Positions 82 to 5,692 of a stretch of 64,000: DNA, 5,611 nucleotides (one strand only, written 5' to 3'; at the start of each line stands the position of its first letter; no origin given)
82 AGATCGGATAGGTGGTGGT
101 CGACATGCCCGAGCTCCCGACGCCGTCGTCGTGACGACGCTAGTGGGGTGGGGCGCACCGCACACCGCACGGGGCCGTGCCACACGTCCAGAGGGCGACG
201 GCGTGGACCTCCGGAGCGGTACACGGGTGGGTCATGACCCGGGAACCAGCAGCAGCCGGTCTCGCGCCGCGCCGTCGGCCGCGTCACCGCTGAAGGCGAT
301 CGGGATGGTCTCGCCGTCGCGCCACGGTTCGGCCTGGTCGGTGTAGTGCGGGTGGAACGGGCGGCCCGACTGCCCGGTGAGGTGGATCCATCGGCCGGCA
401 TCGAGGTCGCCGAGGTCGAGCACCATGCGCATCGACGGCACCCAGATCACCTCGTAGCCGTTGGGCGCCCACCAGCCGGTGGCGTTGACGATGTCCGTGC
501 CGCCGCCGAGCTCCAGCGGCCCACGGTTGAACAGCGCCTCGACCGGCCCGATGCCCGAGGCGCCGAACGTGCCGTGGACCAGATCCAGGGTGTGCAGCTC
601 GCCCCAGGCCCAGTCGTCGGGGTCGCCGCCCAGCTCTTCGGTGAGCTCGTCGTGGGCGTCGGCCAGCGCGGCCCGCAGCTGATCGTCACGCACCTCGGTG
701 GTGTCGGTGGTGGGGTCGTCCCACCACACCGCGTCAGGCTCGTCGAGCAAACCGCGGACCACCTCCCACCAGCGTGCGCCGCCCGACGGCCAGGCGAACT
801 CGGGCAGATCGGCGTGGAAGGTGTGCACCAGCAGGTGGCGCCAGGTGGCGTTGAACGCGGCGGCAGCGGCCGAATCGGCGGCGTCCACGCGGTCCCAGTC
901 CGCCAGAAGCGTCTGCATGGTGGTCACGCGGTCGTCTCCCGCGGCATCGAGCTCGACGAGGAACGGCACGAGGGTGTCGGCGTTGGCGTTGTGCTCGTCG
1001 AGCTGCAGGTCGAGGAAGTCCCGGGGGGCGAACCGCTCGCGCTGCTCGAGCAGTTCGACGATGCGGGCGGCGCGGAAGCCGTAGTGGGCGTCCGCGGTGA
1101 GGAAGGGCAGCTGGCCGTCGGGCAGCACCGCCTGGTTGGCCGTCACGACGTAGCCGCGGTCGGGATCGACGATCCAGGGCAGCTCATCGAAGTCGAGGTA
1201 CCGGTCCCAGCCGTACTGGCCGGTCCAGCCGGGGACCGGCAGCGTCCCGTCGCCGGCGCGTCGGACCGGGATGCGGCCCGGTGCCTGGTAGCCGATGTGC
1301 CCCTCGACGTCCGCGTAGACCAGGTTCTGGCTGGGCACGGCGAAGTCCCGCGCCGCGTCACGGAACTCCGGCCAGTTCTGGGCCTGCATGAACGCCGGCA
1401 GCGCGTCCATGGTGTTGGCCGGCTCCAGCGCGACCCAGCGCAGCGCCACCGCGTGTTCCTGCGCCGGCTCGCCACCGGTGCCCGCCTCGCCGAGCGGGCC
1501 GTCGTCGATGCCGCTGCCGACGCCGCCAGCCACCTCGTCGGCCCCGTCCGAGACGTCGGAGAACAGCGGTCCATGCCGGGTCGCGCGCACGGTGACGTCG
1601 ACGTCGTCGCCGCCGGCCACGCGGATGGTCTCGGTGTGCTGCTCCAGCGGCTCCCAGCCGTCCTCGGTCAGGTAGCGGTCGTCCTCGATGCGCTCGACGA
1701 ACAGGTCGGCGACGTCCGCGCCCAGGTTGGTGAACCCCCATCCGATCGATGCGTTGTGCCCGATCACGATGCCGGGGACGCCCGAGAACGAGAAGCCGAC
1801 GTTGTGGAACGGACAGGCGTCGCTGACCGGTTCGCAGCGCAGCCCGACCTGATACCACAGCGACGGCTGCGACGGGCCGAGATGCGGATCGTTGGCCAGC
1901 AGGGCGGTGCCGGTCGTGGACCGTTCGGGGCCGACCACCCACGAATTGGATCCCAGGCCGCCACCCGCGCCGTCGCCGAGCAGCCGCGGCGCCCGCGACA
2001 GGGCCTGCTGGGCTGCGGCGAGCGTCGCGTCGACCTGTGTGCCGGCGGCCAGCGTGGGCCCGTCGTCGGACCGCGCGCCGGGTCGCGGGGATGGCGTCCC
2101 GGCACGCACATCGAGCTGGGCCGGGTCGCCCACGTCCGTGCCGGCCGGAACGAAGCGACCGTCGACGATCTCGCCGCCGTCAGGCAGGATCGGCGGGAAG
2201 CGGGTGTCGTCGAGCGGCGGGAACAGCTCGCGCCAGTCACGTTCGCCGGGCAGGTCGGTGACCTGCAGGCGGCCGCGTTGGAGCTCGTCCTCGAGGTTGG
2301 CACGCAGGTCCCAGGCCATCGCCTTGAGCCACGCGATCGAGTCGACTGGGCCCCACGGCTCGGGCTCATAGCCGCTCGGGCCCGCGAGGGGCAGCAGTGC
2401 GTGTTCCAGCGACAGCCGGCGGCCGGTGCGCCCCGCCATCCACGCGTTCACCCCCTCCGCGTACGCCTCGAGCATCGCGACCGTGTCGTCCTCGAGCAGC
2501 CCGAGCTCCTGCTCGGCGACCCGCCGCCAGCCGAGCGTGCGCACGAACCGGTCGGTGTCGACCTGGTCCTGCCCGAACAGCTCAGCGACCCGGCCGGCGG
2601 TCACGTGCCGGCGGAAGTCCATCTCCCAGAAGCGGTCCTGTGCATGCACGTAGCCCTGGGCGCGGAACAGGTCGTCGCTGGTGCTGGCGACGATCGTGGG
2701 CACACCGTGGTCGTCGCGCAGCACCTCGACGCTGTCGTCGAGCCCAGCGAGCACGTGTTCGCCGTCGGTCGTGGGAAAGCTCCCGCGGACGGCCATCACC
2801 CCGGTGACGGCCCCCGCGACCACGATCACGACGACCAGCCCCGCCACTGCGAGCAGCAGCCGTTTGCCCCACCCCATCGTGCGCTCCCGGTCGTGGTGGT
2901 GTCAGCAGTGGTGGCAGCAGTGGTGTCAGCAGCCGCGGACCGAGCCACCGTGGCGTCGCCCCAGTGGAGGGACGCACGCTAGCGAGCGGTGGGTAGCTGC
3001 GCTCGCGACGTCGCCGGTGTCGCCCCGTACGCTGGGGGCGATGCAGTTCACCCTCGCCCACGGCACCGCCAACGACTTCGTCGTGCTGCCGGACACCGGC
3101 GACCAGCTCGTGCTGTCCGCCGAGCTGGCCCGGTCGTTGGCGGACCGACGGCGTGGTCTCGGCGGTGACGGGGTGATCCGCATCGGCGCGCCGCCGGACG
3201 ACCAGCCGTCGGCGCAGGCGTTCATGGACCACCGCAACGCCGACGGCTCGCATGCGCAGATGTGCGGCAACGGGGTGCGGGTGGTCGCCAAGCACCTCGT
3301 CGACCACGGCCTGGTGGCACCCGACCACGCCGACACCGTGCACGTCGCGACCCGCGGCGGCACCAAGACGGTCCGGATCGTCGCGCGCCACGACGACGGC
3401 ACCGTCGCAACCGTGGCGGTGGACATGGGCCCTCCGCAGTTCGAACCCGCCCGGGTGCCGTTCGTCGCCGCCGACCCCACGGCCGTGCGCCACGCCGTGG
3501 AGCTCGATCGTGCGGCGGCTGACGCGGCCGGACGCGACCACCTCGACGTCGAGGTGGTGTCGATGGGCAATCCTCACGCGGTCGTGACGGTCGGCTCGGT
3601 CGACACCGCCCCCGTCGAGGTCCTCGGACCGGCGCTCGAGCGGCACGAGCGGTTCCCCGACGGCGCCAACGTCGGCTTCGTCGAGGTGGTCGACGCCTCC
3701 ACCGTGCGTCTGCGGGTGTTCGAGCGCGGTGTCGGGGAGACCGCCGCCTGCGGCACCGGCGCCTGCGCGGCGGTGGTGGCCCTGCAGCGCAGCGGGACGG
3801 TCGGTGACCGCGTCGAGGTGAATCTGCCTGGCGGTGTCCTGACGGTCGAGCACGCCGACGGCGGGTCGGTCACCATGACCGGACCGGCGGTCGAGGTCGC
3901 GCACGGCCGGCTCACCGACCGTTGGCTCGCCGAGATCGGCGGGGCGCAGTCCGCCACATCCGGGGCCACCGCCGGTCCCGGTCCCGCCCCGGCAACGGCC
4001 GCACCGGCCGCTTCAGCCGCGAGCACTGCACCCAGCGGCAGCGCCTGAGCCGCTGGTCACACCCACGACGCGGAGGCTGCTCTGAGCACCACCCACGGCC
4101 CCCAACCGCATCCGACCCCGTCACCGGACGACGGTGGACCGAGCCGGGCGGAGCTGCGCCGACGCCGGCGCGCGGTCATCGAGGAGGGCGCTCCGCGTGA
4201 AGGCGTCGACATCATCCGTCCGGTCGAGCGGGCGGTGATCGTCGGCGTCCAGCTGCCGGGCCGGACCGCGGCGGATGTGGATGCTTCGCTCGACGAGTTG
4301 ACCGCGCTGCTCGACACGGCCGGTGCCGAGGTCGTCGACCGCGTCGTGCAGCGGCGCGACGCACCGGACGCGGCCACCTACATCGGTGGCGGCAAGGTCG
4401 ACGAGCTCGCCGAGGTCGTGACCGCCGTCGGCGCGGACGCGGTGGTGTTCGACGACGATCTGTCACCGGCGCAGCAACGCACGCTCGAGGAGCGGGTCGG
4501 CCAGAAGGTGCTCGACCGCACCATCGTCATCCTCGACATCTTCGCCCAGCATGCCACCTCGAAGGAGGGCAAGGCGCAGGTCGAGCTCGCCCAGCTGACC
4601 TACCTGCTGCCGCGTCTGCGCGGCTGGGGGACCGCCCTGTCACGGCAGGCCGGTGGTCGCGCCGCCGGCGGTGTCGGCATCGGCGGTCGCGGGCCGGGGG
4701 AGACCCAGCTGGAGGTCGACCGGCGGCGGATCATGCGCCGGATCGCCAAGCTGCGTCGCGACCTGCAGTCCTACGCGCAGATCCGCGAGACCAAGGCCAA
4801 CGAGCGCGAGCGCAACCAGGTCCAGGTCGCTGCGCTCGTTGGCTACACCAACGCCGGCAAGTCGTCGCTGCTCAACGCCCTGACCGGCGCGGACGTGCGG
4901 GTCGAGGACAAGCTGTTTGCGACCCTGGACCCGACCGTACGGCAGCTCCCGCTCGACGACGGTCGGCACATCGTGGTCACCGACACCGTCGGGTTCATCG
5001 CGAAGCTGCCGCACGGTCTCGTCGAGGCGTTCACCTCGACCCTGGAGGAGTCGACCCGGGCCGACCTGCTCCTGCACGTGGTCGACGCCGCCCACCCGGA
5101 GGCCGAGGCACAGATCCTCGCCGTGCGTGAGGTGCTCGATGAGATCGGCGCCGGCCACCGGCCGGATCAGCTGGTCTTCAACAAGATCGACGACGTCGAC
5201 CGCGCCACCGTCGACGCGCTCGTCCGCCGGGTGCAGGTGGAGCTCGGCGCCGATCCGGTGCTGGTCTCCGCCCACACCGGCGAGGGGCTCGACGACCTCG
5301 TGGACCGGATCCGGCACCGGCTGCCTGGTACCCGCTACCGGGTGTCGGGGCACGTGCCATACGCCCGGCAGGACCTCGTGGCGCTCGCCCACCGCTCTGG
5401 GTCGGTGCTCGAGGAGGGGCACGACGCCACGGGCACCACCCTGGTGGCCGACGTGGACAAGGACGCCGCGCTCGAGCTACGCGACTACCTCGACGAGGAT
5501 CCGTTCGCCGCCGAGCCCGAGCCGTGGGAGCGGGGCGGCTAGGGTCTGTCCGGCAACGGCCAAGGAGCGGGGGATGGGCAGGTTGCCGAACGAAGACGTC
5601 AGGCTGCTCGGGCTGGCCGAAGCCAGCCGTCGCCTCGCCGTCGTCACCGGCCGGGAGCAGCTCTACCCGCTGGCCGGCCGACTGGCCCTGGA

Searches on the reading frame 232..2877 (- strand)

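Call 65: search_protein_families(library=pfam, proteins=[window:232-2877:-], max_evalue=0.00001)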
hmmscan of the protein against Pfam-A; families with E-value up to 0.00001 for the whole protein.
window:232-2877:- (881 aa): 1 family
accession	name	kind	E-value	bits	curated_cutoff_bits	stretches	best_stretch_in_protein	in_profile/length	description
PF01804.23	Penicil_amidase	-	4.4e-235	783.2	21.3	1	49-866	1-672/675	Penicillin amidase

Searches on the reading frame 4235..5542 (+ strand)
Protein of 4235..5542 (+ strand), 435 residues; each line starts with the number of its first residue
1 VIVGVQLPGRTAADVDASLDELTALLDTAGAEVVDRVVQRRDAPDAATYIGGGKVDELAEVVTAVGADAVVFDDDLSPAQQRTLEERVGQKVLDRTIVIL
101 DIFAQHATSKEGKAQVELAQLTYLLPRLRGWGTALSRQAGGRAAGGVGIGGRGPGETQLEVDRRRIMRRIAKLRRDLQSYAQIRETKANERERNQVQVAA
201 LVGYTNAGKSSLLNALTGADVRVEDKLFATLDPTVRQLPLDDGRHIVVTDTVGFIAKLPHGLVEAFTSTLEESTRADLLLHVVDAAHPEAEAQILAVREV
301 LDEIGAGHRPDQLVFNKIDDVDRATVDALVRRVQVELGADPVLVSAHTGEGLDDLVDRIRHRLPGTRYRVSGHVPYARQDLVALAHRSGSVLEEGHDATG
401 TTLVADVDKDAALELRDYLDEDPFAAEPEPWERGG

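Call 65: search_protein_families(library=pfam, proteins=[window:4235-5542:+], max_evalue=0.00001)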
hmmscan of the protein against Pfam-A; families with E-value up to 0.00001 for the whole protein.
window:4235-5542:+ (435 aa): 6 families
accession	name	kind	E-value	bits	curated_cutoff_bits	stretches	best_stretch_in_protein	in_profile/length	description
PF13167.11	GTP-bdg_N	-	4e-33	114.3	25.4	1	17-104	2-89/89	GTP-binding GTPase N-terminal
PF16360.10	GTP-bdg_M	-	3.1e-28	98.6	29.5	1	106-191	1-79/79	GTP-binding GTPase Middle Region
PF01926.29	MMR_HSR1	-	4.6e-23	81.9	21.9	1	199-317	2-113/113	50S ribosome-binding GTPase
PF02421.24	FeoB_N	-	2e-12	47.3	27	1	199-359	3-156/156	Ferrous iron transport protein B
PF03193.22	RsgA_GTPase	-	1.6e-06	28.5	30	0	194-222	104-133/174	RsgA GTPase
PF00350.29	Dynamin_N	-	2.2e-06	28.3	27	0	200-235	2-37/168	Dynamin family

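Call 66: find_homologous_proteins(query=window:4235-5542:+, max_evalue=1e-50)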
Query window:4235-5542:+ (435 aa): 7999 proteins with E <= 1e-50 among 8000 candidates; the best 120 are listed.
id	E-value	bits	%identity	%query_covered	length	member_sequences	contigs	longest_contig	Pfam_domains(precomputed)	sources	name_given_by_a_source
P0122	8.8e-275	929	100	100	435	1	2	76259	PF01926.30,PF13167.12,PF00350.30,PF02421.25,PF16360.11,PF03193.23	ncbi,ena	-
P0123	8.9e-274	926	100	100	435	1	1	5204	PF01926.30,PF13167.12,PF00350.30,PF02421.25,PF16360.11,PF03193.23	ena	-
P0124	6.8e-256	867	96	94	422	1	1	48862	PF01926.30,PF13167.12,PF00350.30,PF02421.25,PF16360.11,PF03193.23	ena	-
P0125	1.3e-255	866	93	100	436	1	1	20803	PF19275.5,PF01926.30,PF13167.12,PF00350.30,PF02421.25,PF16360.11,PF00009.34,PF03193.23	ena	-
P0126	6.8e-240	814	87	100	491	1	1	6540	PF01926.30,PF13167.12,PF00350.30,PF02421.25,PF16360.11,PF03193.23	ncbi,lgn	ncbi:MAG: GTPase HflX [Nitriliruptoraceae bacterium]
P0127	1.5e-234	797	86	99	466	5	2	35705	PF01926.30,PF13167.12,PF00350.30,PF02421.25,PF16360.11,PF03193.23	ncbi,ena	-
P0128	3.0e-219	746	81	100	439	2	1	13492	PF19275.5,PF01926.30,PF13167.12,PF02421.25,PF16360.11,PF03193.23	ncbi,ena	-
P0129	7.3e-215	732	79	100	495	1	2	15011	PF01926.30,PF13167.12,PF00350.30,PF02421.25,PF16360.11,PF00009.34,PF03193.23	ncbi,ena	-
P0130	1.2e-214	731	80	100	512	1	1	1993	PF19275.5,PF01926.30,PF13167.12,PF00350.30,PF02421.25,PF16360.11,PF00009.34,PF03193.23,PF16897.11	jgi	jgi:GTPase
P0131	2.1e-214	730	80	100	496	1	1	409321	PF01926.30,PF13167.12,PF00350.30,PF02421.25,PF16360.11,PF03193.23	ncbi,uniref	ncbi:GTPase HflX [Egicoccus sp. AB-alg2]|uniref:GTPase HflX n=1 Tax=Egicoccus sp. AB-alg2 TaxID=3242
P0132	1.3e-213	728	80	99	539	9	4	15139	PF19275.5,PF01926.30,PF13167.12,PF00350.30,PF02421.25,PF16360.11,PF00009.34,PF03193.23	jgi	jgi:GTPase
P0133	1.9e-213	727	79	99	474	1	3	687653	PF01926.30,PF13167.12,PF00350.30,PF02421.25,PF16360.11,PF03193.23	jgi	jgi:GTPase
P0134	2.1e-213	727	81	100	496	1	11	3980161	PF02492.26,PF01926.30,PF13167.12,PF00350.30,PF02421.25,PF16360.11,PF03193.23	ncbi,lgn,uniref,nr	ncbi:GTPase HflX [Egicoccus halophilus]|uniref:GTPase HflX n=1 Tax=Egicoccus halophilus TaxID=167083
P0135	3.1e-213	726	79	100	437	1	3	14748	PF19275.5,PF01926.30,PF13167.12,PF00350.30,PF02421.25,PF16360.11,PF03193.23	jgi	jgi:GTPase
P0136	1.6e-212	724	79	100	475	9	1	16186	PF19275.5,PF01926.30,PF13167.12,PF02421.25,PF16360.11,PF03193.23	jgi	-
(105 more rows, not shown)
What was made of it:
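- Host assignment: HflX is 80-87% identical to Nitriliruptoraceae and Egicoccus proteins (call 66).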
